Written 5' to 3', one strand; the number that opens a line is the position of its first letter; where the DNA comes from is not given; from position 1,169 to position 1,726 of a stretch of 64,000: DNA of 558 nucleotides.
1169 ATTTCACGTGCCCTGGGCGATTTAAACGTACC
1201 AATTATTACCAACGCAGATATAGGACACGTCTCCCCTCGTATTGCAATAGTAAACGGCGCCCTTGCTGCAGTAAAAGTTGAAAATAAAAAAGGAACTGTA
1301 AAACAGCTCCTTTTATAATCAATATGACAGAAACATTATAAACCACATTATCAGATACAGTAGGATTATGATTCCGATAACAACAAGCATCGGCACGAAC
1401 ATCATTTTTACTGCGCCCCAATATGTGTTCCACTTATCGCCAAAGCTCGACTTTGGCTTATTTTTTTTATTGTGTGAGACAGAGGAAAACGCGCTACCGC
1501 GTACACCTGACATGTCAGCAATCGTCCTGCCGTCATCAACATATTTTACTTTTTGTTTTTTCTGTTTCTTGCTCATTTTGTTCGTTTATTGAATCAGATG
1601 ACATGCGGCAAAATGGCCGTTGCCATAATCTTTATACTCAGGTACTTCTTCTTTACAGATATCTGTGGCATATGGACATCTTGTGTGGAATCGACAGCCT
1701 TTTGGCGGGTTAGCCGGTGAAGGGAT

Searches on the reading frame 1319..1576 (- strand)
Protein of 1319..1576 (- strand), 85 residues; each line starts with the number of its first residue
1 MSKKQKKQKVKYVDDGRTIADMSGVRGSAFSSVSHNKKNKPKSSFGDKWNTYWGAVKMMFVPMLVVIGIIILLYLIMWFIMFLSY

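Call 27: search_protein_families(library=pfam, proteins=[window:1319-1576:-], max_evalue=0.01)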
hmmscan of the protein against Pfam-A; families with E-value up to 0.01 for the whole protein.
window:1319-1576:- (85 aa): 1 family
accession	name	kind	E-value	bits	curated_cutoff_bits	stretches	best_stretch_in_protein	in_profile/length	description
PF06024.17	Orf78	-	0.00012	22.8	29.4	1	32-81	42-86/101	Orf78 (ac78)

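Call 60: search_protein_families(library=ncbifam, proteins=[window:1319-1576:-], max_evalue=0.001)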
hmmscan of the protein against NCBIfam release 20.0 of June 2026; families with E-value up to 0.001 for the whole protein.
window:1319-1576:- (85 aa): 0 families
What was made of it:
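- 1319..1576 (-): Conserved 85-aa protein with a Lys-rich N-terminus and a C-terminal TM helix; last gene of the unit. No family match (calls 27, 60).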
